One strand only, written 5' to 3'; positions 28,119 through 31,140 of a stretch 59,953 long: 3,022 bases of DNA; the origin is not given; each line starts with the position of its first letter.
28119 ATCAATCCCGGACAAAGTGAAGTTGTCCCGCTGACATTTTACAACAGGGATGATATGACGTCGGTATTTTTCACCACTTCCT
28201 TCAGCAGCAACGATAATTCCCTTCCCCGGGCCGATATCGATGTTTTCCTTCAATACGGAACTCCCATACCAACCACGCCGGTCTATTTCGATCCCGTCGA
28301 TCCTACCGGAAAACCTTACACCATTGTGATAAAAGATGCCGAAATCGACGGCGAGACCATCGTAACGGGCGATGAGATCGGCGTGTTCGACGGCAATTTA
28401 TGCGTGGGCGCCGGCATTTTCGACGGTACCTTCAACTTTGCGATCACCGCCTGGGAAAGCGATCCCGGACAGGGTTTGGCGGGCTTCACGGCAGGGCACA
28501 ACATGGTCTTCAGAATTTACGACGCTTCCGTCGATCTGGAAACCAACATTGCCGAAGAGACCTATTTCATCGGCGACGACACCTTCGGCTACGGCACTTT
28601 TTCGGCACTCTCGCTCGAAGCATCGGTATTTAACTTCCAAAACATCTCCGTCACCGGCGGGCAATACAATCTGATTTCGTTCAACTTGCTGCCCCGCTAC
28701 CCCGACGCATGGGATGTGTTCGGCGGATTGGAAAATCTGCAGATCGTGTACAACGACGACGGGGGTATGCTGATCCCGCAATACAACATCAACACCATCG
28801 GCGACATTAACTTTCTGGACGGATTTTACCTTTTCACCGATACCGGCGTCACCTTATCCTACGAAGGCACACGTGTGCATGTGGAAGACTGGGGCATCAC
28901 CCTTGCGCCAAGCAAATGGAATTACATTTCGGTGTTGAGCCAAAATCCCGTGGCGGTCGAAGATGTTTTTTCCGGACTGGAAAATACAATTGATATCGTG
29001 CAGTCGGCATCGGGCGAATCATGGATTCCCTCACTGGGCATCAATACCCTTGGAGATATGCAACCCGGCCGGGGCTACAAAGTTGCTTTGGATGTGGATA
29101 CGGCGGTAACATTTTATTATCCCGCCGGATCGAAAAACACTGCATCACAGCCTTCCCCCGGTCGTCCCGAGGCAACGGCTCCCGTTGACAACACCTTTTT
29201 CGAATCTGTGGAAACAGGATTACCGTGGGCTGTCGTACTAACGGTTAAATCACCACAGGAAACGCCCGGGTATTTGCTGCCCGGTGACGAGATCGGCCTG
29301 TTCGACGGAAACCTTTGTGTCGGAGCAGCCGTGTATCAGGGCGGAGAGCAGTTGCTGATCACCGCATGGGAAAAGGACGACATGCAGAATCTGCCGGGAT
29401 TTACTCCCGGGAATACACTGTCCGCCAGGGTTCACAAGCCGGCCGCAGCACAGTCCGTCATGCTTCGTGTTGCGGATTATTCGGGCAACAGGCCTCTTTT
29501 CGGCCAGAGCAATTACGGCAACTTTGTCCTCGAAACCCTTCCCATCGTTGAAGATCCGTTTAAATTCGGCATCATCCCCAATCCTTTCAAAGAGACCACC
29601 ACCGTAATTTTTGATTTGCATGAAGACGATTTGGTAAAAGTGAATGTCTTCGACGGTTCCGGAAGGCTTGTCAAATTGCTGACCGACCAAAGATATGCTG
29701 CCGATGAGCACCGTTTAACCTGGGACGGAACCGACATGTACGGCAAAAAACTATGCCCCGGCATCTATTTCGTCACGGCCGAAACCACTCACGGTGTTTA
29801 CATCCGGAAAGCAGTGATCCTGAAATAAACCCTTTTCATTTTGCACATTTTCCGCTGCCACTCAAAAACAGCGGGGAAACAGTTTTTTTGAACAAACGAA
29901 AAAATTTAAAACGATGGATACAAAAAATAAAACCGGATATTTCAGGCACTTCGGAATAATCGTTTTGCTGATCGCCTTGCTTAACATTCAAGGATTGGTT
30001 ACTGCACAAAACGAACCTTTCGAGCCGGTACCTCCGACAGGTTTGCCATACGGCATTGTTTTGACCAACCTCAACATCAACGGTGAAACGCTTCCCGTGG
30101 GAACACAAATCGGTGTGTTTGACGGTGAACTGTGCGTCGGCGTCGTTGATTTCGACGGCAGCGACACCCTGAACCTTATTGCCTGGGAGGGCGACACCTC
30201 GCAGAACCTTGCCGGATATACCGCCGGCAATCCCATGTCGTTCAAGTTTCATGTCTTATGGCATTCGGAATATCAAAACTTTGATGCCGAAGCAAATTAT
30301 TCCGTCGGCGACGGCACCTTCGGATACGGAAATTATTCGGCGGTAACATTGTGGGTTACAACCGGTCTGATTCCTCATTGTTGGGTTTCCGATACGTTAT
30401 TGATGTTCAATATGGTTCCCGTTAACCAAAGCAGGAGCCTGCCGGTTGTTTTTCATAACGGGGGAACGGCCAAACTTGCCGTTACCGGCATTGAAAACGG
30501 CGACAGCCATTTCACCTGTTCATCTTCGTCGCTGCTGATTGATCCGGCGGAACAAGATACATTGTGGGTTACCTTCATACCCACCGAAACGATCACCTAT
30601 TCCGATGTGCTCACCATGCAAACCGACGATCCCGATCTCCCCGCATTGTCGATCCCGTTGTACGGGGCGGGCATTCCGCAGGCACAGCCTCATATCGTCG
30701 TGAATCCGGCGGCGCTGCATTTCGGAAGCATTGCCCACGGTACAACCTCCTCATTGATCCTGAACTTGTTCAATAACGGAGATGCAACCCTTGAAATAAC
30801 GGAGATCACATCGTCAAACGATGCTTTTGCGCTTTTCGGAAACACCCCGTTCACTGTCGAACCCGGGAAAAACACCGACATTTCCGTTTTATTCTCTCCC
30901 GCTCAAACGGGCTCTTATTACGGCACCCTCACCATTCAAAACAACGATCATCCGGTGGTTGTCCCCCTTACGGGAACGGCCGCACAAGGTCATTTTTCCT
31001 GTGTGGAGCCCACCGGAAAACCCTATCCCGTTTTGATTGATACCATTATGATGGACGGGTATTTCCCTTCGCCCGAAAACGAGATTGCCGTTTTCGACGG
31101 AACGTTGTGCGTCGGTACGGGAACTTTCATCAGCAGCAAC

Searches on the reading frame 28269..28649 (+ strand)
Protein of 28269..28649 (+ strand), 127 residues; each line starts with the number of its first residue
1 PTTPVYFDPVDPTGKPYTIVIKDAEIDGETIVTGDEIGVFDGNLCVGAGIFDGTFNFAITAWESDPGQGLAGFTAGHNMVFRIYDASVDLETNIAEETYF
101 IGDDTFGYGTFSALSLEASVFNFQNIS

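Call 12: find_homologous_proteins(query=window:28269-28649:+)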
Query seq(127 aa) (127 aa): 1 proteins with E <= 0.001 among 20 candidates.
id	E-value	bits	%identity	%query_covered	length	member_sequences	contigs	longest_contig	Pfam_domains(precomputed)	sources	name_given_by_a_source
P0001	9.2e-23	99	51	83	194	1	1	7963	-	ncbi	-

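Call 21: search_protein_representatives(alignment_id=A1)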
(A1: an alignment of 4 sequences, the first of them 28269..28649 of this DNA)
Query: 4 sequences, 123 profile positions. Proteins with E-value up to 0.001 (for the whole library): 3193; up to 1e-10: 1334; up to 1e-30: 238. The best 150 are listed.
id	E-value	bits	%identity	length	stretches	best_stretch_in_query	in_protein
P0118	2.3e-142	482.8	-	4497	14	10-120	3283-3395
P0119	5.4e-137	465.5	-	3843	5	5-120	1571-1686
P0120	2.5e-128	437.5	-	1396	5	7-121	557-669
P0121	5.4e-128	436.4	-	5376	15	10-121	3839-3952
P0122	3.6e-120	411.2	-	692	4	8-122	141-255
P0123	9.4e-116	396.9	-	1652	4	7-121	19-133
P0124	9.2e-109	374.3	-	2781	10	9-120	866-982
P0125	3.3e-106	366.0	-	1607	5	12-120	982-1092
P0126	7.0e-98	339.2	-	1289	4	9-121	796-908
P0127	2.5e-97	337.4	-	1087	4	10-119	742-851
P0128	2.7e-96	334.0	-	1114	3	7-117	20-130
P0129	3.9e-96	333.5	-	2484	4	5-122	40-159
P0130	4.3e-94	326.9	-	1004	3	9-121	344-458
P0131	8.7e-94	325.9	-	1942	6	7-97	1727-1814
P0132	4.6e-88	307.5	-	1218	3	8-119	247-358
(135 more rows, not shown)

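Call 24: search_protein_families(library=ncbifam, proteins=[window:28269-28649:+], max_evalue=1)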
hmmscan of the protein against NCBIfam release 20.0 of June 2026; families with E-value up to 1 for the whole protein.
window:28269-28649:+ (127 aa): 0 families

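Call 26: search_solved_structures(query=A1, max_evalue=10, show_alignments=2)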
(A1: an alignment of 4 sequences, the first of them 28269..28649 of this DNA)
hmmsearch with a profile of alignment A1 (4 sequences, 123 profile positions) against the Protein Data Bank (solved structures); distinct sequences matched with E-value up to 10: 2.
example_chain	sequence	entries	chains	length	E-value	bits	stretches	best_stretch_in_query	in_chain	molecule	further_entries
9n8b_A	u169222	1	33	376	0.24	14.5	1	54-121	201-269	Flagellin D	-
9n8a_A1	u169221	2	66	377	0.24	14.5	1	54-121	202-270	Flagellin D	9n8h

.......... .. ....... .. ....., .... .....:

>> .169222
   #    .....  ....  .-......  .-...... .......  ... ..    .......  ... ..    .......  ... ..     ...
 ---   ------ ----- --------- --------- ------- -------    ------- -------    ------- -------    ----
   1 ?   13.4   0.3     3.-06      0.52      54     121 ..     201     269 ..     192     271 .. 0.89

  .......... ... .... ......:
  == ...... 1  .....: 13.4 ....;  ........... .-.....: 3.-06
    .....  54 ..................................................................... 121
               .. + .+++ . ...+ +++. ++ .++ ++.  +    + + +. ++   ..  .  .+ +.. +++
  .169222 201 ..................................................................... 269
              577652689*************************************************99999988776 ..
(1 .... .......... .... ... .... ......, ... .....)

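Call 44: search_protein_families(library=pfam, proteins=[window:28269-28649:+], max_evalue=10)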
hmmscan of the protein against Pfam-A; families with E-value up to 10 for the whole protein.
window:28269-28649:+ (127 aa): 0 families

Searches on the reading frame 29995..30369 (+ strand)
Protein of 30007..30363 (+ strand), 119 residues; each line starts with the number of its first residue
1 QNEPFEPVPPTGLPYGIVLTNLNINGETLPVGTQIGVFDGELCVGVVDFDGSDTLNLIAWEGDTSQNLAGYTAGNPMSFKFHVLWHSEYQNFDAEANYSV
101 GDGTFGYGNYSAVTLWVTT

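Call 44: search_protein_families(library=pfam, proteins=[window:30007-30363:+], max_evalue=10)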
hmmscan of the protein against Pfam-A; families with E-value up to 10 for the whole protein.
window:30007-30363:+ (119 aa): 0 families

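Call 48: search_protein_families(library=pfam, alignment_id=A4, max_evalue=1)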
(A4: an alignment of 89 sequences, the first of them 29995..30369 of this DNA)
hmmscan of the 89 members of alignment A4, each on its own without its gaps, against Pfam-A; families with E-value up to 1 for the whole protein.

A. member 1, window:29995-30369:+ (125 aa): 0 families

B. families by the number of members that match (of 89 scanned): 15 families
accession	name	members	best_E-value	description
PF10370.14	Rv2993c-like_N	2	0.013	Rv2993c-like, N-terminal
PF04076.19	BOF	2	0.02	Bacterial OB fold (BOF) protein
PF12724.12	Flavodoxin_5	1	0.014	Flavodoxin domain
PF21138.3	SMUBP-2_HCS1_1B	1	0.037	Helicase SMUBP-2/HCS1, 1B domain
PF12815.12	CTD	1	0.055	Spt5 C-terminal nonapeptide repeat binding Spt4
PF25489.1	At5g54830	1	0.064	At5g54830-like domain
PF10371.14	EKR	1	0.087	Domain of unknown function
PF02525.22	Flavodoxin_2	1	0.096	Flavodoxin-like fold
PF16640.11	Big_3_5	1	0.11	Bacterial Ig-like domain (group 3)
PF03358.20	FMN_red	1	0.15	NADPH-dependent FMN reductase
PF09196.16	DUF1953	1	0.16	Domain of unknown function (DUF1953)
PF20344.3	DUF6639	1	0.2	Family of unknown function (DUF6639)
PF19673.4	DUF6176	1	0.24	Family of unknown function (DUF6176)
PF18700.6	Castor1_N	1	0.3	Cytosolic arginine sensor for mTORC1 subunit 1 N-terminal domain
PF03875.18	Statherin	1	0.36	Statherin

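Call 52: predict_structure(alignment_id=A4)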
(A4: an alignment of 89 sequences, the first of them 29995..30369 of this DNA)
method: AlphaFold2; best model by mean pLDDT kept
length: 125 residues; sequences in the alignment: 89
mean_pLDDT: 95.7   pTM: 0.89
mean pLDDT of the five models: 95.7, 95.6, 95.3, 95.1, 95.0
residues with pLDDT >= 90: 117; 70-90: 4; 50-70: 2; < 50: 2
segments of 3 or more residues with pLDDT < 50: none
pLDDT, mean of each block of 10 residues (from residue 1): 76 98 98 97 98 98 98 98 97 96 98 98 90
secondary structure, 60 per line:
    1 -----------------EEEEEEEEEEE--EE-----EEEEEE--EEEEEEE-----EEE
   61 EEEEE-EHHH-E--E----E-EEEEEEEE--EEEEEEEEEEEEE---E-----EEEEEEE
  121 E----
elements in order: E18-28 E38-43 E46-52 E58-65 E82-89 E92-104 E114-121

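Call 55: fold_search(model_id=the predicted structure, library=pdb)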
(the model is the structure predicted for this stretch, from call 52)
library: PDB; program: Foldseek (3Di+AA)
matches with E <= 10: 588; with E <= 0.001: 0
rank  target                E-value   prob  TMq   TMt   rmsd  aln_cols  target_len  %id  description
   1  9uvm                  7.2e-03  0.94  0.34  0.14   7.5       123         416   14  The SeMet pili protein of Streptococcus Sanguinis (released 2026-01-21)
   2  9vqn                  1.6e-02  0.85  0.33  0.13   7.8       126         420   13  Crystal structure of Se-Met SSA1633 from Streptococcus sanguinis (Phase determination model) (released 2026-01-21)
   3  2x9z                  2.0e-02  0.85  0.34  0.20  10.6       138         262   13  STRUCTURE OF THE PILUS BACKBONE (RRGB) FROM STREPTOCOCCUS PNEUMONIAE (released 2010-06-30)
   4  4ilt_A                3.5e-02  0.96  0.46  0.39   6.0       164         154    8  Structure of the dioxygenase domain of SACTE_2871, a novel dioxygenase carbohydrate-binding protein fusion from the ce (released 2013-05-15)
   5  8bdw_A                3.5e-02  0.90  0.37  0.46   6.0       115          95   14  Crystal structure of CnaB2 domain from Lactobacillus plantarum (released 2023-02-22)
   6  6myi_B                3.5e-02  0.82  0.36  0.34   7.7       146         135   11  Pleurotus ostreatus OstreolysinA (released 2019-02-13)
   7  6myj_A                4.6e-02  0.57  0.32  0.31   7.8       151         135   10  Pleurotus ostreatus OstreolysinA plus sphingomyelin (released 2019-02-13)
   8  9h7k_B                6.0e-02  0.54  0.29  0.34  10.1       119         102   10  Human Transthyretin in Complex with 8-(3,5-dimethyl-1H-pyrazol-4-yl)quinoline (released 2025-03-12)
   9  9h7o_B                6.3e-02  0.51  0.30  0.32  11.2       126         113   11  Human Transthyretin in Complex with 5-(quinolin-8-yl)pyrimidin-2-amine (released 2025-03-12)
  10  5ek8                  6.7e-02  0.96  0.50  0.12   6.7       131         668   11  Crystal structure of a 9R-lipoxygenase from Cyanothece PCC8801 at 2.7 Angstroms (released 2015-12-23)
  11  1yko_B                7.0e-02  0.85  0.41  0.25   8.5       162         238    7  Protocatechuate 3,4-Dioxygenase Y408H mutant (released 2005-08-16)
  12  9h7g_B                7.4e-02  0.38  0.27  0.30  10.8       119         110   10  Human Transthyretin in Complex with 1H-indole-3-carbonitrile (released 2025-03-12)
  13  8hxa_G                7.8e-02  0.57  0.32  0.36   9.7       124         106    9  Cryo-EM structure of MPXV M2 in complex with human B7.1 (released 2023-08-30)
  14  4v4c_B                8.7e-02  0.91  0.38  0.20   5.0       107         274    8  Crystal Structure of Pyrogallol-Phloroglucinol Transhydroxylase from Pelobacter acidigallici (released 2014-07-09)
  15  9h7j_A                9.2e-02  0.41  0.28  0.32  10.3       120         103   11  Human Transthyretin in Complex with 5-methyl-4-phenyl-1H-pyrazol-3-amine (released 2025-03-12)
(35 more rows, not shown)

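Call 66: fold_search(model_id=the predicted structure, library=viral)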
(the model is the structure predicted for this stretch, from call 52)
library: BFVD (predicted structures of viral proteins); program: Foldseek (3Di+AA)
matches with E <= 10: 448; with E <= 0.001: 0
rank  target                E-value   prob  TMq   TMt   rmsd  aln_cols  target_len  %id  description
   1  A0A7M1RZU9            3.5e-03  1.00  0.40  0.09   6.0       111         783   11  Uncharacterized protein [uncultured phage cr116_1]
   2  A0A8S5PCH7            7.0e-03  0.98  0.38  0.38   7.1       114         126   10  Uncharacterized protein [Siphoviridae sp. ctorp6]
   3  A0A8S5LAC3            8.7e-03  0.96  0.41  0.42   9.8       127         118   10  Uncharacterized protein [Myoviridae sp. ctPuP5]
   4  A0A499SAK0            1.2e-02  0.99  0.46  0.35   6.8       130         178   10  (no name in the UniProt tables at hand)
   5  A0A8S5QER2            1.3e-02  0.99  0.39  0.11   6.1       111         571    9  Nucleoid-associated protein [Siphoviridae sp. ctEIp38]
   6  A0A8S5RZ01            2.3e-02  0.82  0.35  0.37   7.3       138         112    8  Uncharacterized protein [Myoviridae sp. ctNQV2]
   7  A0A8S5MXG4            2.5e-02  0.98  0.40  0.10   6.9       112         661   12  DUF6273 domain-containing protein [Siphoviridae sp. ct91l7]
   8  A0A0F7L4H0            2.5e-02  0.96  0.45  0.41  12.5       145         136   11  Uncharacterized protein [uncultured marine virus]
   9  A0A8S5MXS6            3.6e-02  0.92  0.36  0.11   6.1       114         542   14  Tail collar fiber protein [Myoviridae sp. ctRRy11]
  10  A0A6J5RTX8            5.0e-02  0.99  0.48  0.27   5.2       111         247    6  Uncharacterized protein [uncultured Caudovirales phage]
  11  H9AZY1                5.8e-02  0.72  0.37  0.14  15.6       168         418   13  VP17 [Haloarcula hispanica icosahedral virus 2]
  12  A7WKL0                6.2e-02  0.18  0.22  0.11  16.1       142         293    6  Uncharacterized protein [Betalipothrixvirus pozzuoliense]
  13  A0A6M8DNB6            6.9e-02  0.98  0.42  0.31   4.5       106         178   11  (no name in the UniProt tables at hand)
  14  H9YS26                8.6e-02  0.98  0.46  0.22   4.3       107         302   11  (no name in the UniProt tables at hand)
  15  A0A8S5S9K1            8.6e-02  0.33  0.30  0.13  14.7       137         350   10  Uncharacterized protein [Myoviridae sp. ctByu2]
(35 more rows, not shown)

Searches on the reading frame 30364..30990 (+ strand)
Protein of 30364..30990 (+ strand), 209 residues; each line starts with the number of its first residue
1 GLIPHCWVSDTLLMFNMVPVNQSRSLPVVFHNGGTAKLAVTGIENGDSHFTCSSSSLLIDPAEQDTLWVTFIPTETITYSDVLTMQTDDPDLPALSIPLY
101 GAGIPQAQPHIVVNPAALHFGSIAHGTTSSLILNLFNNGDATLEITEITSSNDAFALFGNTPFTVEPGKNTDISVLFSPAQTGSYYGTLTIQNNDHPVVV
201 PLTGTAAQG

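Call 45: search_protein_families(library=ncbifam, proteins=[window:30364-30990:+], max_evalue=10)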
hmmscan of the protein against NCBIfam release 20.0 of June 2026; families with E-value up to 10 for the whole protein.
window:30364-30990:+ (209 aa): 3 families
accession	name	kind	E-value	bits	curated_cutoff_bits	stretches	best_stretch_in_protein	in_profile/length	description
NF012200.0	choice_anch_D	domain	8.7e-27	93.8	45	2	96-195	2-105/108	choice-of-anchor D domain-containing protein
NF046073.1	UpsA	equivalog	0.0013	18.8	130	1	129-194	56-122/136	pilin subunit UpsA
NF041425.1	OS_HP2_seleno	subfamily_domain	0.002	18.5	100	1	118-182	6-68/98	OS_HP2 family (seleno)protein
